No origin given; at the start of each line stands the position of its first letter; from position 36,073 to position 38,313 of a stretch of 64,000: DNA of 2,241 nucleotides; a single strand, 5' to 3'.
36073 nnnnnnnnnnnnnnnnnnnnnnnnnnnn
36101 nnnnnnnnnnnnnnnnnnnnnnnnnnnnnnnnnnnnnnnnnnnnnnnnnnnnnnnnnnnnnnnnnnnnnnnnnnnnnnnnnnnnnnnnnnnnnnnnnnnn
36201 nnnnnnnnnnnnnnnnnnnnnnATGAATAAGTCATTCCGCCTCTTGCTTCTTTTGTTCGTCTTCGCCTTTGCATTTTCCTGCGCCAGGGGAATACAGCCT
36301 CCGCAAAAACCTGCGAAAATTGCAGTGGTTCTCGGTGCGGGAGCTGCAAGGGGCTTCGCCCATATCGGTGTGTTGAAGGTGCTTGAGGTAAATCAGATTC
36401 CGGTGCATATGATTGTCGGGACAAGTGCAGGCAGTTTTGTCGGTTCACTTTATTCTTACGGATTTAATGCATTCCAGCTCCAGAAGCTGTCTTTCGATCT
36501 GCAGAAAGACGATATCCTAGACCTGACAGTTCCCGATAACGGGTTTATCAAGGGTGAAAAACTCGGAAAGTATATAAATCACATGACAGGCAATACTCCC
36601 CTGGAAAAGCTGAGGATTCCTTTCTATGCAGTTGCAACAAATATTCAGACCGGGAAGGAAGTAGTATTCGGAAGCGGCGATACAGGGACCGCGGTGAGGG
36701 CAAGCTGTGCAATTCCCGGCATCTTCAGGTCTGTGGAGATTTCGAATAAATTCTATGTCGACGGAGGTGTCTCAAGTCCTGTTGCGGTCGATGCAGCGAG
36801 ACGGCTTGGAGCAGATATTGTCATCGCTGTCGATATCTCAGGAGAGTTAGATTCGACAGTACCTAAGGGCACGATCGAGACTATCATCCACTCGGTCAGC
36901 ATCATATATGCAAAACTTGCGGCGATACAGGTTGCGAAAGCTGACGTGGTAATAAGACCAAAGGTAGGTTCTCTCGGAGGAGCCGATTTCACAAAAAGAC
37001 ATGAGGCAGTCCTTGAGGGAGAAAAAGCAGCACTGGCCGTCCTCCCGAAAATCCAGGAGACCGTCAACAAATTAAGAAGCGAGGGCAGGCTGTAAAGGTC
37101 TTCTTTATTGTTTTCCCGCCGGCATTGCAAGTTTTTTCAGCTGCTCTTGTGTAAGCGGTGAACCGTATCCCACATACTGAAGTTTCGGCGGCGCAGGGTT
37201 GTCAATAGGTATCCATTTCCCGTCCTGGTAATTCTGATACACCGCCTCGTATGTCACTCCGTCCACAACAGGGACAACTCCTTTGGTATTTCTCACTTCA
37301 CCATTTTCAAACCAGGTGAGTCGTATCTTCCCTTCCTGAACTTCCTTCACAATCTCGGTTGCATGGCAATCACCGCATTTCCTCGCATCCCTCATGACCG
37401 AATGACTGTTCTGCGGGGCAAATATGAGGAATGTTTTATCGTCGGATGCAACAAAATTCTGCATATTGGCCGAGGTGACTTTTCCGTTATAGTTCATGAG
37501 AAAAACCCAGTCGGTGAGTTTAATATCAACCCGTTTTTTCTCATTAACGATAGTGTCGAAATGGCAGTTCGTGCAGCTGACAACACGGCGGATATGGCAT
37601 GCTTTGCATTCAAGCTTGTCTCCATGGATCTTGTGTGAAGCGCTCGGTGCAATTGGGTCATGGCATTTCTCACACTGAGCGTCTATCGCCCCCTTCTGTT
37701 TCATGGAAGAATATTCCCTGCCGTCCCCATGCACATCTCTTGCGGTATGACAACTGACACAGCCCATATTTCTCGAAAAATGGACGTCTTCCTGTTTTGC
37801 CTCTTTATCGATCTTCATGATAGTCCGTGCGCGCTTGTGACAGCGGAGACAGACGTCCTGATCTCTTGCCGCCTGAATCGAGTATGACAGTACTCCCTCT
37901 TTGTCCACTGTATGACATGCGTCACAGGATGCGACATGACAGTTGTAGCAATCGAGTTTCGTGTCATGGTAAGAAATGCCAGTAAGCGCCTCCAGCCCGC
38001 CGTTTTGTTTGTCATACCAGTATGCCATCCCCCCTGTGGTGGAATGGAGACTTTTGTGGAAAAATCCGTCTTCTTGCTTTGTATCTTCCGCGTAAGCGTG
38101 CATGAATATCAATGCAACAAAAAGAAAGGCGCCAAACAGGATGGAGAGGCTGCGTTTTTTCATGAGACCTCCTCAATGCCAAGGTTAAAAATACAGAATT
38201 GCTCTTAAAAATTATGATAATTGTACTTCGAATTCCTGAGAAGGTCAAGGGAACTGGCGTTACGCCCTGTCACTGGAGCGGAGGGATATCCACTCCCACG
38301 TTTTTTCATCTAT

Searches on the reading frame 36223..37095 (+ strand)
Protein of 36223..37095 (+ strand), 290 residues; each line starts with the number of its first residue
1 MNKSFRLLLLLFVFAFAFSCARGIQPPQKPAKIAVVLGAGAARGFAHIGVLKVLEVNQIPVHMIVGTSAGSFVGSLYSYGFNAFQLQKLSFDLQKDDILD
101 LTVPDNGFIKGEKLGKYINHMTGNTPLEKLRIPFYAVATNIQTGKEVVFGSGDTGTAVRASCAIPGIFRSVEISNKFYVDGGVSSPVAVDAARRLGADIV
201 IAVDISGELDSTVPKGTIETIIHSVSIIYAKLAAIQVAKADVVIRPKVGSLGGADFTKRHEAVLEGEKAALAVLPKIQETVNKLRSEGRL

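Call 16: search_protein_families(library=pfam, proteins=[window:36223-37095:+])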
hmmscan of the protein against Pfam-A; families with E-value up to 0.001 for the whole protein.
window:36223-37095:+ (290 aa): 1 family
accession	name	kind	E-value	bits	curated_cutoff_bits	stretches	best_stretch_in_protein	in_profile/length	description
PF01734.28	Patatin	-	3e-26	93.2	27.7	1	35-192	1-190/191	Patatin-like phospholipase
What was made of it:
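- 36223..37095 (+): Patatin-like phospholipase gene (context only, not part of the element). Pfam Patatin, E = 3e-26 (call 16).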

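Call 17: find_encoding_contigs(protein=window:36223-37095:+, flank=3000, max_places=6)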
Protein window:36223-37095:+ (290 aa): no gene with exactly this product is on record in the collection.

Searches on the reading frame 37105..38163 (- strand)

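Call 16: search_protein_families(library=pfam, proteins=[window:37105-38163:-])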
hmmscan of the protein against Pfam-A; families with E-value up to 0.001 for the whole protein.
window:37105-38163:- (352 aa): 2 families
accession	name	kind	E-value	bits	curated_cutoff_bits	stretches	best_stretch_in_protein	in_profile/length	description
PF14522.11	Cytochrome_C7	-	8.3e-08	32.4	24.8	1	124-190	4-66/67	Cytochrome c7 and related cytochrome c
PF14537.11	Cytochrom_c3_2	-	1.5e-06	29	25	0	79-169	8-79/79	Cytochrome c3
